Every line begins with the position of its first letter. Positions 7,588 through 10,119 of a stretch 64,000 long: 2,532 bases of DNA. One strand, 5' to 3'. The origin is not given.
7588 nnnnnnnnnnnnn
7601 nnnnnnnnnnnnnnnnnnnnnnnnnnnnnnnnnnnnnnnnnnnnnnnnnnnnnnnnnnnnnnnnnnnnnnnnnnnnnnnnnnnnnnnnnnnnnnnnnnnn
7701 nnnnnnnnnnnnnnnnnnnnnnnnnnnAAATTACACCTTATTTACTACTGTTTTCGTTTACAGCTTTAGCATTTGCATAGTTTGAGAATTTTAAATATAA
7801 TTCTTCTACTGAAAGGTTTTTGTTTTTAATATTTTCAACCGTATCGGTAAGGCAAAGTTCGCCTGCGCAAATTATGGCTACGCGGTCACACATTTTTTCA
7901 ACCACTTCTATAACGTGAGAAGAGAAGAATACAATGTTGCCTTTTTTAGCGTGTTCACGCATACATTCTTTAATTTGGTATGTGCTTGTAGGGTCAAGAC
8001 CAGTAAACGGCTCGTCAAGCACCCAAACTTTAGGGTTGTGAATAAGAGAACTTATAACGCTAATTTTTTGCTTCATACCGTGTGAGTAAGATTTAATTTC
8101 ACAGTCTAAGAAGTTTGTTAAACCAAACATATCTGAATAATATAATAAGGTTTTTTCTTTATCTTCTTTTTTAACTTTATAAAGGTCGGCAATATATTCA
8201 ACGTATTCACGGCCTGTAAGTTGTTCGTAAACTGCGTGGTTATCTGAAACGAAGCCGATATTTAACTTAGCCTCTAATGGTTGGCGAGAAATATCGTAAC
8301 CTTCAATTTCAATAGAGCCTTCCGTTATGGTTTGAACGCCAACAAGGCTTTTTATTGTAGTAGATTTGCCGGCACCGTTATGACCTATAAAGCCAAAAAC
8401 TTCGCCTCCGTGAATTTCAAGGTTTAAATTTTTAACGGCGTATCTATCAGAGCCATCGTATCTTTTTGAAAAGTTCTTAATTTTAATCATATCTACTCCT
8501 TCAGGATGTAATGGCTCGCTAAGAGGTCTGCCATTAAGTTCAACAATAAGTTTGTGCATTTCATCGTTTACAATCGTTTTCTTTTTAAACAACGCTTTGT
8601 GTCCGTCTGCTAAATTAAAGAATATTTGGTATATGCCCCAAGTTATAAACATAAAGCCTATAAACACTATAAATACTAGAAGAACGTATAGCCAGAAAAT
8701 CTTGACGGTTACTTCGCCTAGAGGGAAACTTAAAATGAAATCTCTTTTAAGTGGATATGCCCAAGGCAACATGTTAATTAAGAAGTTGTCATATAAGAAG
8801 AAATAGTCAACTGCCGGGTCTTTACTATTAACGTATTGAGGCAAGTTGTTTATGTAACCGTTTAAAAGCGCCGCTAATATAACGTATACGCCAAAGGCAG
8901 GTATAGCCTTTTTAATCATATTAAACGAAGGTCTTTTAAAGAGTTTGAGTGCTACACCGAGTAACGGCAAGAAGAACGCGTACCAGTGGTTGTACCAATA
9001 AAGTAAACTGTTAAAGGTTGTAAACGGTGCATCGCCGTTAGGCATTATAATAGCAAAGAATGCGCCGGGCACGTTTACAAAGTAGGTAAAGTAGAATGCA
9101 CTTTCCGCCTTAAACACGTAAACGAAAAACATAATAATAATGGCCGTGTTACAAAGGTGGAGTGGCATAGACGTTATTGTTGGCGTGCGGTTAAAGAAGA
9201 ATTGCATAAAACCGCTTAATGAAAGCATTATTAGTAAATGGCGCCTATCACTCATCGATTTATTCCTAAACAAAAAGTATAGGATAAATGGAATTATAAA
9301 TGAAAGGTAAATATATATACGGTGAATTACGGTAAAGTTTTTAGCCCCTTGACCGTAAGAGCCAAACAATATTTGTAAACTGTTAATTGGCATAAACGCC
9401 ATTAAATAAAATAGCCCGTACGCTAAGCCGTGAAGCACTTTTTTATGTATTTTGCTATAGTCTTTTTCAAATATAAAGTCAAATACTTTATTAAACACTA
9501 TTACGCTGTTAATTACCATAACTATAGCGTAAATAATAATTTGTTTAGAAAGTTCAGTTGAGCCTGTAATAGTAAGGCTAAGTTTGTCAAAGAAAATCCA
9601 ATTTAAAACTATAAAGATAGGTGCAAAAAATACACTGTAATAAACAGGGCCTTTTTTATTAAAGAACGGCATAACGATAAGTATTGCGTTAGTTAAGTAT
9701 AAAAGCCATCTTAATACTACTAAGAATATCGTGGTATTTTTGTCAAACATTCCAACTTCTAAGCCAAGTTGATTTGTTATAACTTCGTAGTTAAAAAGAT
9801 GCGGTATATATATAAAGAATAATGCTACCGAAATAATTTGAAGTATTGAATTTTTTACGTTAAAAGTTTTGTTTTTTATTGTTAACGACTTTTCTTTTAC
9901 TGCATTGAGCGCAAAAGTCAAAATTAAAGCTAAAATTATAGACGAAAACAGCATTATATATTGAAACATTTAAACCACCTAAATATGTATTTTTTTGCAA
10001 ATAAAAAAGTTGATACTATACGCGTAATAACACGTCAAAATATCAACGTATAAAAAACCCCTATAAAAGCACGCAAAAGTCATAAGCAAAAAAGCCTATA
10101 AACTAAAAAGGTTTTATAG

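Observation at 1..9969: Surface-protein/ABC cluster followed by a second copy of an unusual ~450-aa membrane domain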

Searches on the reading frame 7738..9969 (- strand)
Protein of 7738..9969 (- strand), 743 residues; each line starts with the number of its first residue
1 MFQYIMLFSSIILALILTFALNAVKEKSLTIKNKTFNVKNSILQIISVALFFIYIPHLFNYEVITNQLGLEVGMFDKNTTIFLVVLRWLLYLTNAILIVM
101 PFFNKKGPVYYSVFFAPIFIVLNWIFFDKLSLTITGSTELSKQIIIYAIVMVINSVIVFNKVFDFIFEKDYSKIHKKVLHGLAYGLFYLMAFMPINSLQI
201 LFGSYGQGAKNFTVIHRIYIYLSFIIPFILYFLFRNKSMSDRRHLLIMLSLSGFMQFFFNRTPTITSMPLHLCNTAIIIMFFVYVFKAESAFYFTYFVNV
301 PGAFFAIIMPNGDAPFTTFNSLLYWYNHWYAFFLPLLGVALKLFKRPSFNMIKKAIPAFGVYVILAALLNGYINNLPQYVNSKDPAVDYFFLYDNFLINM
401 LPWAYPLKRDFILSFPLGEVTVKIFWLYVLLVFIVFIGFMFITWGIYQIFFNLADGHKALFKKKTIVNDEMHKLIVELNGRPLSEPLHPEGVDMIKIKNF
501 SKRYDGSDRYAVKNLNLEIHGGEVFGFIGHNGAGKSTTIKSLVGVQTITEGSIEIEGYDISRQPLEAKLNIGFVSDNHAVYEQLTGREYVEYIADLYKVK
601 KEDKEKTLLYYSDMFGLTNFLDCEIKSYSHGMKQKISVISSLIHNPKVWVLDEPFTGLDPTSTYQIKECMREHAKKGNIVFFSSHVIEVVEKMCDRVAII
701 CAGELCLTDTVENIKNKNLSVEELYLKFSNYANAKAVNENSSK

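Call 5: search_protein_families(library=pfam, proteins=[window:7738-9969:-], max_evalue=0.1)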
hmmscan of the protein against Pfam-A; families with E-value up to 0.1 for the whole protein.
window:7738-9969:- (743 aa): 6 families
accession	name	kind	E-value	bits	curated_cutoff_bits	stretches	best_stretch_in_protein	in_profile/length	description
PF00005.33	ABC_tran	-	5.5e-25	89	25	1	512-655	1-136/137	ABC transporter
PF14808.11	TMEM164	-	4.8e-13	49.6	25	1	218-416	8-194/217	TMEM164 family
PF13304.12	AAA_21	-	4e-09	37.4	27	1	627-685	237-298/304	AAA domain, putative AbiEii toxin, Type IV TA system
PF03193.22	RsgA_GTPase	-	0.0026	18.1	30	1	511-553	96-137/174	RsgA GTPase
PF13476.12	AAA_23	-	0.029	15.5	27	1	496-543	3-40/201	AAA domain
PF13555.12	AAA_29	-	0.072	13.3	27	0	518-539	18-39/61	P-loop containing region of AAA domain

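Call 6: search_protein_families(library=ncbifam, proteins=[window:7738-9969:-], max_evalue=0.1)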
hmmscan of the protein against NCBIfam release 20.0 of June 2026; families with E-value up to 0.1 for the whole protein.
window:7738-9969:- (743 aa): 185 families (the best 25 are shown)
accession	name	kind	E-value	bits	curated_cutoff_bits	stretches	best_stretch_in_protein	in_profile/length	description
TIGR01188.1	drrA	subfamily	2e-59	201.4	312.45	1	502-717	1-214/302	daunorubicin resistance ABC transporter, ATP-binding protein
TIGR03522.1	GldA_ABC_ATP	equivalog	1.8e-50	172.1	402.6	1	495-737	3-241/301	gliding motility-associated ABC transporter ATP-binding subunit GldA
NF033858.1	ABC2_perm_RbbA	equivalog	2.2e-44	151.6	1050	1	493-734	265-506/909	ribosome-associated ATPase/putative transporter RbbA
TIGR03740.1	galliderm_ABC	subfamily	9.2e-43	146.5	309.75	1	496-726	2-219/223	lantibiotic protection ABC transporter ATP-binding subunit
TIGR04406.1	LPS_export_lptB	equivalog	7.2e-37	126.9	240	1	495-726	2-233/239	LPS export ABC transporter ATP-binding protein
TIGR01257.1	rim_protein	equivalog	1.4e-35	121.6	4012.85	1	492-717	1935-2160/2272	rim ABC transporter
NF010060.0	PRK13537.1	equivalog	1.3e-34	119.5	521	1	491-704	12-223/314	nodulation factor ABC transporter ATP-binding protein NodI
NF010059.0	PRK13536.1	equivalog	4.7e-34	117.6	549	1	495-704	44-251/342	nodulation factor ABC transporter ATP-binding protein NodI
NF047565.1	PSM_export_PmtA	equivalog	1.4e-33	116.4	350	1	507-718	12-219/282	phenol-soluble modulin export ABC transporter ATP-binding protein PmtA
TIGR03864.1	PQQ_ABC_ATP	hypoth_equivalog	1.9e-33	115.9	302.25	1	495-725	2-232/236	ABC transporter, ATP-binding subunit, PQQ-dependent alcohol dehydrogenase system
TIGR04521.1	ECF_ATPase_2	equivalog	1.6e-31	109.5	330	1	495-731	1-249/279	energy-coupling factor transporter ATPase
TIGR02315.1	ABC_phnC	equivalog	2.2e-31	109.1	266.1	1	494-719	1-238/243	phosphonate ABC transporter ATP-binding protein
TIGR01288.1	nodI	equivalog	2.3e-31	108.9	424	1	495-704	5-212/303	nodulation factor ABC transporter ATP-binding protein NodI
TIGR04520.1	ECF_ATPase_1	equivalog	3e-30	105.6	315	1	495-730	1-239/269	energy-coupling factor transporter ATPase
TIGR03410.1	urea_trans_UrtE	equivalog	1.1e-29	103.6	285.8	1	496-719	2-224/230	urea ABC transporter ATP-binding subunit UrtE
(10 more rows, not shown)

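Call 39: predict_structure(alignment_id=A2)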
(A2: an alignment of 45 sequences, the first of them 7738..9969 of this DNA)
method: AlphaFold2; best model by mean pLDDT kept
length: 743 residues; sequences in the alignment: 45
mean_pLDDT: 88.4   pTM: 0.72
mean pLDDT of the five models: 88.4, 87.7, 87.5, 85.6, 85.5
residues with pLDDT >= 90: 353; 70-90: 366; 50-70: 24; < 50: 0
segments of 3 or more residues with pLDDT < 50: none
pLDDT, mean of each block of 10 residues (from residue 1): 88 91 90 89 95 90 87 89 95 97 94 97 95 91 93 95 91 94 96 92 86 84 89 95 96 87 65 84 93 91 87 83 88 93 92 91 91 88 81 84 87 92 92 93 90 86 86 87 88 91 83 90 88 84 84 91 88 71 86 89 92 90 87 88 92 76 86 91 80 87 87 88 85 73 59
secondary structure, 60 per line:
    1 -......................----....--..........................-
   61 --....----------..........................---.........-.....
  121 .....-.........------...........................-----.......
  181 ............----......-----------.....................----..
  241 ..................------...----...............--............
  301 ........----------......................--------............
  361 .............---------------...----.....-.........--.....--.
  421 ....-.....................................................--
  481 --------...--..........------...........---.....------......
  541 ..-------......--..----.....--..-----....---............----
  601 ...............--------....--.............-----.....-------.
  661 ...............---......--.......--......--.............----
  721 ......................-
elements in order (helices of 4 or more, strands of 3 or more residues): H2-23 E28-31 E34-37 H38-59 H63-66 H77-102 H106-114 H116-125 H127-135 H142-168 H174-192 H197-202 H214-234 H239-258 H272-286 H289-308 H319-340 H349-373 H396-400 H402-410 E413-417 E420-424 H426-478 E494-503 E510-520 E524-528 H535-542 E550-555 H564-568 H578-581 H586-596 H601-615 H630-642 E648-652 H660-675 E679-684 H687-693 E696-701 E704-710 H711-716 H721-742

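Call 44: fold_search(model_id=the predicted structure, library=pdb)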
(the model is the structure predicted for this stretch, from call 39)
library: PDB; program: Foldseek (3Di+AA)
matches with E <= 10: 1474; with E <= 0.001: 1238
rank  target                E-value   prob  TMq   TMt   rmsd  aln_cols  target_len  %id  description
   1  9a6w_B                2.0e-17  1.00  0.31  0.89   2.0       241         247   29  Integrative model of RASP-ECSA by crosslinking MS and deep learning (released 2024-09-18)
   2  7tbw_A                3.9e-16  1.00  0.30  0.12  28.0       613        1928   21  The structure of ATP-bound ABCA1 (released 2022-01-26)
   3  4yer_A                4.0e-16  1.00  0.29  0.73   2.0       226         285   32  Crystal structure of an ABC transporter ATP-binding protein (TM_1403) from Thermotoga maritima MSB8 at 2.35 A resoluti (released 2015-03-11)
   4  4rvc                  4.6e-16  1.00  0.30  0.89   2.2       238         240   29  Structure of ATP binding subunit of ABC transporter (released 2015-03-18)
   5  4yer_B                6.3e-16  1.00  0.29  0.75   1.9       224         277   32  Crystal structure of an ABC transporter ATP-binding protein (TM_1403) from Thermotoga maritima MSB8 at 2.35 A resoluti (released 2015-03-11)
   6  8ee6_A                9.7e-16  1.00  0.29  0.13  21.8       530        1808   21  Cryo-EM Structure of human ABCA7 in PE/Ch nanodiscs (released 2022-12-21)
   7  1vpl                  1.3e-15  1.00  0.30  0.88   2.3       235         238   28  Crystal structure of ABC transporter ATP-binding protein (TM0544) from Thermotoga maritima at 2.10 A resolution (released 2004-11-23)
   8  8edw_A                1.4e-15  1.00  0.29  0.13  21.6       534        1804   21  Cryo-EM Structure of human ABCA7 in BPL/Ch Nanodiscs (released 2022-12-21)
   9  4qc2_A                1.8e-15  1.00  0.28  0.84   2.6       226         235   28  Crystal structure of lipopolysaccharide transport protein LptB in complex with ATP and Magnesium ions (released 2014-10-22)
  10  7lkp_A                2.0e-15  1.00  0.30  0.12  24.9       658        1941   17  Structure of ATP-free human ABCA4 (released 2021-03-03)
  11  4p33_A                2.7e-15  1.00  0.28  0.85   2.4       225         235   28  Crystal structure of E. coli LptB-E163Q in complex with ATP-sodium (released 2014-03-26)
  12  6mbn_A                3.2e-15  1.00  0.28  0.83   2.4       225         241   28  LptB E163Q in complex with ATP (released 2019-08-14)
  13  6b8b                  3.3e-15  1.00  0.28  0.85   2.4       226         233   29  E. coli LptB in complex with ADP and a novobiocin derivative (released 2017-12-06)
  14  8f5b_A                6.1e-15  1.00  0.30  0.13  23.1       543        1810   20  Human ABCA4 structure in complex with AMP-PNP (released 2023-11-22)
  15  7ph3_A                7.3e-15  1.00  0.32  0.39  20.9       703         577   14  AMP-PNP bound nanodisc reconstituted MsbA with nanobodies, spin-labeled at position A60C (released 2022-08-24)
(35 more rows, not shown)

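Call 61: search_protein_families(library=padloc, proteins=[window:7738-9969:-], max_evalue=0.001)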
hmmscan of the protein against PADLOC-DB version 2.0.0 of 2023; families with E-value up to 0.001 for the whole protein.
window:7738-9969:- (743 aa): 9 families
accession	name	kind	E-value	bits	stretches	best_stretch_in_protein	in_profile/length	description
PDLC04135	mad3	-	9.3e-22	76.1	2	625-700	261-337/374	mads_3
PDLC04140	mad8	-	1.8e-08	32.3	1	512-688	17-235/314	mads_8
PDLC02980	AriA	-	4.4e-08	31.4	1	627-685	237-298/304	-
PDLC04175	HEC-01A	-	5e-06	23.8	0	629-692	250-314/363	-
PDLC02335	AbiLi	-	6.1e-06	23.5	1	524-696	78-245/326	AbiLi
PDLC04214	HEC-02A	-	4e-05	21.1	1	623-694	211-286/338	-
PDLC04213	HEC-02A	-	4.4e-05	21.2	0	621-685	203-271/337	-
PDLC03878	NsnB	-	4.9e-05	21.2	0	527-557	26-59/345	-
PDLC04176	HEC-01A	-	0.0002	18.8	0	643-693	274-324/371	-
